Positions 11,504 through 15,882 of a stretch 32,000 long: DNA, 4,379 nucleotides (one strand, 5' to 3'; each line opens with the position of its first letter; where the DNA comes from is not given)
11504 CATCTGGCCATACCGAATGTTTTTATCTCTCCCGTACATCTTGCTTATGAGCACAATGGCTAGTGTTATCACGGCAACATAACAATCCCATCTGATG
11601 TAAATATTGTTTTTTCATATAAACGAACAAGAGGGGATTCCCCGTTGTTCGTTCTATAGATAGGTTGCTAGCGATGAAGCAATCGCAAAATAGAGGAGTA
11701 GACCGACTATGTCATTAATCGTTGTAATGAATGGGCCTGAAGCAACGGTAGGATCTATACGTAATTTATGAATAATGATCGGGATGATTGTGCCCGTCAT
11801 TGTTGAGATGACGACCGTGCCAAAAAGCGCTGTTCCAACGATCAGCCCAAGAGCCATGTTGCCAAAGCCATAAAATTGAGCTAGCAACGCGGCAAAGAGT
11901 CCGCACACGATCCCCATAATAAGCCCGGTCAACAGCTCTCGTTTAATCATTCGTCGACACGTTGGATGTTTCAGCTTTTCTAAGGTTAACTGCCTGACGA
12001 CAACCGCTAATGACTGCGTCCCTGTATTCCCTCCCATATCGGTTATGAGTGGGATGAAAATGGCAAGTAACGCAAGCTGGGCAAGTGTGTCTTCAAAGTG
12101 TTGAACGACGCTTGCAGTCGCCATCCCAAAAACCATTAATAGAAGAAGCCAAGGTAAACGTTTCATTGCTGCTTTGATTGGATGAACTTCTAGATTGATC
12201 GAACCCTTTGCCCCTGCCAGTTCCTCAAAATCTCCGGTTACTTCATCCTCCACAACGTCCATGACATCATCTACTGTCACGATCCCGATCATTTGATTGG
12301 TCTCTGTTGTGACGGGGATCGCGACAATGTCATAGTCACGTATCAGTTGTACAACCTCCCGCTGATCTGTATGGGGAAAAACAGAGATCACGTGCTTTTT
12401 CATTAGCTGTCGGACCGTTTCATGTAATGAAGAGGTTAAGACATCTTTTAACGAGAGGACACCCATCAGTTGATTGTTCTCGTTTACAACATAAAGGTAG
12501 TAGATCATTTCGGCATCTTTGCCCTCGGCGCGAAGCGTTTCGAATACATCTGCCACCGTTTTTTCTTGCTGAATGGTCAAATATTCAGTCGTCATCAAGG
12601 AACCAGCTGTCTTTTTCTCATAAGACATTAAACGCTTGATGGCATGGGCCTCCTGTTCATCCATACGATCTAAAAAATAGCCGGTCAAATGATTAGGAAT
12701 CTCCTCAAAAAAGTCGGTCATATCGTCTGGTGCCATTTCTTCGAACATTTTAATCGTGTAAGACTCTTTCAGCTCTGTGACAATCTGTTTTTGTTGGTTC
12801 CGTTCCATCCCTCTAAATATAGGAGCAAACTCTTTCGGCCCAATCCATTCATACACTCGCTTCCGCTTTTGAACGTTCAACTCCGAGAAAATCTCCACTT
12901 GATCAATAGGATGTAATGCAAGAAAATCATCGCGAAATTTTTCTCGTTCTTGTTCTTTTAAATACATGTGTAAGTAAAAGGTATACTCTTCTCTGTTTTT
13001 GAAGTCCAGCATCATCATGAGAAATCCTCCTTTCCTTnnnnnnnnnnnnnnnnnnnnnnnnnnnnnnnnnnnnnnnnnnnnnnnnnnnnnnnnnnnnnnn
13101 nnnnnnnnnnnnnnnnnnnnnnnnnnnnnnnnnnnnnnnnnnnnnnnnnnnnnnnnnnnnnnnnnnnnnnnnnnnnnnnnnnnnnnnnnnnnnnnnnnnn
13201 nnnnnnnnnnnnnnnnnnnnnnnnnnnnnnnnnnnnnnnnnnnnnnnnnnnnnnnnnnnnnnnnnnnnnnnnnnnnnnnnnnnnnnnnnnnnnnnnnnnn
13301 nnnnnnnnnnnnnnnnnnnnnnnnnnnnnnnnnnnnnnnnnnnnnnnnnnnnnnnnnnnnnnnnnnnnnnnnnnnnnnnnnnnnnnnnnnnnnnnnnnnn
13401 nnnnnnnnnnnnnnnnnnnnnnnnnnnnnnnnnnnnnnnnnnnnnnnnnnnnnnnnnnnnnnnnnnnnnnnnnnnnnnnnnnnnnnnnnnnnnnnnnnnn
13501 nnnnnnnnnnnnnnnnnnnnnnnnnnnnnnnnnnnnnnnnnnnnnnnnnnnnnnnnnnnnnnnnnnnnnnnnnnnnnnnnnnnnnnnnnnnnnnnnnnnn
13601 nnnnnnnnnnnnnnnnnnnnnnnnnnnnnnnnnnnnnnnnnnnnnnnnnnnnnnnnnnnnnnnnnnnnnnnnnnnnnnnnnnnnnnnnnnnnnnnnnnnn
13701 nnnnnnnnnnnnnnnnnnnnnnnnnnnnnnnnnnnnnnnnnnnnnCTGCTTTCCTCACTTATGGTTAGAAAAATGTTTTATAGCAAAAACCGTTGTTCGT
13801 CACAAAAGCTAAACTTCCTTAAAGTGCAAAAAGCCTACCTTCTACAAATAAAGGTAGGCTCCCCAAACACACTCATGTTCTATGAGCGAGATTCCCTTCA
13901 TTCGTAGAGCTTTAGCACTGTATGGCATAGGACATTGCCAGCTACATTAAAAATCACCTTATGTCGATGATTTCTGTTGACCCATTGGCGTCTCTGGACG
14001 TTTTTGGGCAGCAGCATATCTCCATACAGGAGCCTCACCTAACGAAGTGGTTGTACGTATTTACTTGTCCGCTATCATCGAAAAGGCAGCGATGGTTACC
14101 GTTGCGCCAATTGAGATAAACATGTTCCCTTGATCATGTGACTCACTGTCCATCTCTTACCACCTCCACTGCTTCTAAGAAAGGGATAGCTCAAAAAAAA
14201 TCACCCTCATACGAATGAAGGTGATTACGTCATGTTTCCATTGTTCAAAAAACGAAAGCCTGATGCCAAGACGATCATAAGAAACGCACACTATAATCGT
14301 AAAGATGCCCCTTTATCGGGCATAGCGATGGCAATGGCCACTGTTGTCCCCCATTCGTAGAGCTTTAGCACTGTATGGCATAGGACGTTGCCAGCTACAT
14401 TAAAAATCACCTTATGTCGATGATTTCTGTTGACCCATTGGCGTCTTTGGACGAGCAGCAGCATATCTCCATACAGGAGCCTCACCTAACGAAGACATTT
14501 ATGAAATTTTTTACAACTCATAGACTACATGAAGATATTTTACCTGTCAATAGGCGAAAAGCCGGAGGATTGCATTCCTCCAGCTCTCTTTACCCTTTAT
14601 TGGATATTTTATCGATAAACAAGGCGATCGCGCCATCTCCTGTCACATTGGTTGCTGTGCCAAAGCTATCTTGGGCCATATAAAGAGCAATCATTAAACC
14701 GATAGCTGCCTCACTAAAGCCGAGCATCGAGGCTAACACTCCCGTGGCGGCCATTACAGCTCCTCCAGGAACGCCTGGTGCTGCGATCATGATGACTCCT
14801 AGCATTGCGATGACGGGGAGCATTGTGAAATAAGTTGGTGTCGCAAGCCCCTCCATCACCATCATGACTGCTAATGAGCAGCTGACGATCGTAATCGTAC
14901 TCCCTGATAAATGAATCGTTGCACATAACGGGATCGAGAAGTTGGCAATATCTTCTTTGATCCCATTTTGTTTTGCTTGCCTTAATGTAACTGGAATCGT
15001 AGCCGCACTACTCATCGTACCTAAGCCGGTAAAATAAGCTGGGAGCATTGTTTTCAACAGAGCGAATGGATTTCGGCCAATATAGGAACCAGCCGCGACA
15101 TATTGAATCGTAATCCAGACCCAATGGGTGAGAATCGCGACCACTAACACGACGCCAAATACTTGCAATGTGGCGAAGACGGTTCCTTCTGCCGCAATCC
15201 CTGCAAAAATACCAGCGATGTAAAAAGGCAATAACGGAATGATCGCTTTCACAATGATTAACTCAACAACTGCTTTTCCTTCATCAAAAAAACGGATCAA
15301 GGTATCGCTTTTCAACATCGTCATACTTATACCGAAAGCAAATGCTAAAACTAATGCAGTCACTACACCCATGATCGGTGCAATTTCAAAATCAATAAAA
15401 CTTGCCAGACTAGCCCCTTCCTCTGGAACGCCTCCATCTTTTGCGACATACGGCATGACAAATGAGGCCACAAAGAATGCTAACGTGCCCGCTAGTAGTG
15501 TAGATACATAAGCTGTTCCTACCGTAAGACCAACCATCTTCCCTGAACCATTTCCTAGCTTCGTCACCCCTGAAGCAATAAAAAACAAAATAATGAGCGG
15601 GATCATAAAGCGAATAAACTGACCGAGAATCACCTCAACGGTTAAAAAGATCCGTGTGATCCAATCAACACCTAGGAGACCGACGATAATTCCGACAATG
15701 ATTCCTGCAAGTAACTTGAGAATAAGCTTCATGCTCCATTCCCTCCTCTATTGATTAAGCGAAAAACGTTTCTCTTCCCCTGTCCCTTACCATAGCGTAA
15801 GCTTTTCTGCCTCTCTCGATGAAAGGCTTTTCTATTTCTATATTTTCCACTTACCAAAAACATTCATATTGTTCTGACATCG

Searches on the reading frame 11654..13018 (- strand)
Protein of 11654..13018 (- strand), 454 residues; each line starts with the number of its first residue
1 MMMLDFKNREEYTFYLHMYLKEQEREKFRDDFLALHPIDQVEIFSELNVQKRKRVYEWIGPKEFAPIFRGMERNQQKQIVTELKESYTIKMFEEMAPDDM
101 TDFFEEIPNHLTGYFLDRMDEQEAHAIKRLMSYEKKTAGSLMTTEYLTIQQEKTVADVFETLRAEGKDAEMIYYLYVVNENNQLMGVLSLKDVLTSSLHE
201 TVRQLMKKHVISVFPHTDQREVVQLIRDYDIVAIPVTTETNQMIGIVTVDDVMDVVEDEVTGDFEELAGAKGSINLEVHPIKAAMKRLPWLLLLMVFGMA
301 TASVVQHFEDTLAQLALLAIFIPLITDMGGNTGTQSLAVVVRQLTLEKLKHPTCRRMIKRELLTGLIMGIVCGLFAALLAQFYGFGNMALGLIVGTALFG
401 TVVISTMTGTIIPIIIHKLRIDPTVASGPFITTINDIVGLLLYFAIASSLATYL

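Call 21: find_encoding_contigs(protein=window:11654-13018:-, flank=6000, max_places=10)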
Protein window:11654-13018:- (454 aa): 8 contigs read that carry it; 7 places shown.
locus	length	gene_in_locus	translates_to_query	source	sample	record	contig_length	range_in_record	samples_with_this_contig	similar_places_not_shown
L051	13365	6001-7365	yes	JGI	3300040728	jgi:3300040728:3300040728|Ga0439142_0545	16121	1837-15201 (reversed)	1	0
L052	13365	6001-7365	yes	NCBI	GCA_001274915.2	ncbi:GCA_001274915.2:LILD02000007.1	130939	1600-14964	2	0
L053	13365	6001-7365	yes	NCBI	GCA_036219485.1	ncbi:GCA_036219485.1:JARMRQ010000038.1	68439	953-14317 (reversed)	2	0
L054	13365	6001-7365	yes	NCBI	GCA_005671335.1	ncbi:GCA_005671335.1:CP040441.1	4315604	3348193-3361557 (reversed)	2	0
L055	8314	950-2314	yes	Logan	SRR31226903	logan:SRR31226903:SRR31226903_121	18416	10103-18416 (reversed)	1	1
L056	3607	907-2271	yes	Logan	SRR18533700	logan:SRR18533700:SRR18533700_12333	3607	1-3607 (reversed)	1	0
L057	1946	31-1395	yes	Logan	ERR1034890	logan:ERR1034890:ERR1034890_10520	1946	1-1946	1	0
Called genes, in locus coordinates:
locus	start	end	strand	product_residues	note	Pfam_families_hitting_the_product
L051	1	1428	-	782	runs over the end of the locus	?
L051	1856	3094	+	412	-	PF00579:tRNA-synt_1b, PF22421:SYY_C-terminal, PF01479:S4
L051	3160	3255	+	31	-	-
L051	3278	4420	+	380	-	PF00375:SDF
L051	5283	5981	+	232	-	PF02308:MgtC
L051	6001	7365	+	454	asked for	PF03448:MgtE_N, PF00571:CBS, PF01769:MgtE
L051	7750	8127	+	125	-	PF03551:PadR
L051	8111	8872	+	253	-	-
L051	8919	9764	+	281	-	-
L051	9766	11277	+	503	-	-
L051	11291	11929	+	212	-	PF02463:SMC_N (faint), PF00005:ABC_tran, PF13304:AAA_21 (weak)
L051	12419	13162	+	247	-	PF04542:Sigma70_r2, PF08281:Sigma70_r4_2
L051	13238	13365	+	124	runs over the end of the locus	PF00903:Glyoxalase, PF18029:Glyoxalase_6 (weak)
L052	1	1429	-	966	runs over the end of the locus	PF00912:Transgly, PF00905:Transpeptidase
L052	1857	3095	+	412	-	PF00579:tRNA-synt_1b, PF22421:SYY_C-terminal, PF01479:S4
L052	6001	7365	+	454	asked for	PF03448:MgtE_N, PF00571:CBS, PF01769:MgtE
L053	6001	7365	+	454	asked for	PF03448:MgtE_N, PF00571:CBS, PF01769:MgtE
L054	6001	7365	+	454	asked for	PF03448:MgtE_N, PF00571:CBS, PF01769:MgtE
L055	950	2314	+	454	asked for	PF03448:MgtE_N, PF00571:CBS, PF01769:MgtE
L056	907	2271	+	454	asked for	PF03448:MgtE_N, PF00571:CBS, PF01769:MgtE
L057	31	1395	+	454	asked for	PF03448:MgtE_N, PF00571:CBS, PF01769:MgtE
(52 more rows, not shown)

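Call 70: search_protein_families(library=ncbifam, proteins=[window:11654-13018:-], max_evalue=0.01)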
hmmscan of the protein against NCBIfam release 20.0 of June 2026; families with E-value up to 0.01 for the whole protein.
window:11654-13018:- (454 aa): 18 families
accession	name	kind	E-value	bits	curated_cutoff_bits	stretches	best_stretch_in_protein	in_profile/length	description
TIGR00400.1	mgtE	equivalog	2.6e-127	425.3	232.75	1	9-450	4-446/450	magnesium transporter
NF038279.1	TF_CBS_SpxR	exception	7.1e-11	41.5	600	1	143-259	197-308/427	CBS-HotDog domain-containing transcription factor SpxR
TIGR01186.1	proV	subfamily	4.7e-10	39.1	326.6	1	139-262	245-363/363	betaine/proline/choline family ABC transporter ATP-binding protein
NF041552.1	TF_PrdR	equivalog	4.8e-10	38.4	795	1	134-262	4-131/577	sigma-54 dependent transcriptional regulator PrdR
NF053603.1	HhpR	exception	6.5e-08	32.1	520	1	141-255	6-116/282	CBS domain-containing high hydrostatic pressure regulator HhpR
NF011449.0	PRK14869.2-5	equivalog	2e-07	30.5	411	1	197-268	64-136/451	putative manganese-dependent inorganic diphosphatase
TIGR01302.1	IMP_dehydrog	equivalog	1.6e-06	27.3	481.5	1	136-255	80-199/450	IMP dehydrogenase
TIGR01137.1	cysta_beta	equivalog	4e-06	25.8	510.25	0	199-256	337-394/457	cystathionine beta-synthase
NF011443.0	PRK14869.1-5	equivalog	4.2e-06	25.5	335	1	197-255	66-124/546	putative manganese-dependent inorganic diphosphatase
NF005869.0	PRK07807.1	equivalog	6.5e-06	25.4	549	1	141-253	94-201/479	GuaB1 family IMP dehydrogenase-related protein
NF002505.0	PRK01862.1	equivalog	1.4e-05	24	482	1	140-255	451-569/577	ClcB-like voltage-gated chloride channel protein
NF011446.0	PRK14869.2-2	equivalog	2.6e-05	22.8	601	0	200-254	76-130/576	putative manganese-dependent inorganic diphosphatase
NF011442.0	PRK14869.1-4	equivalog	0.00013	20.5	400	1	193-251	63-121/543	putative manganese-dependent inorganic diphosphatase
NF052358.1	GMPRedGuaB1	equivalog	0.00028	20.1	675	1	140-252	93-200/479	GMP reductase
NF053704.1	TransRegCcpNBacil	equivalog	0.00036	20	260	1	112-237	55-178/208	transcriptional regulator CcpN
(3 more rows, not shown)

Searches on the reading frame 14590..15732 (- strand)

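Call 70: search_protein_families(library=ncbifam, proteins=[window:14590-15732:-], max_evalue=0.01)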
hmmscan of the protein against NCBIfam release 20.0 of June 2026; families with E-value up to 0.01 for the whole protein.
window:14590-15732:- (380 aa): 1 family
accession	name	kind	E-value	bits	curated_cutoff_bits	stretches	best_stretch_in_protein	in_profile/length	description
NF010151.0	PRK13628.1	equivalog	8e-19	67.9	308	1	2-366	15-390/407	serine/threonine transporter SstT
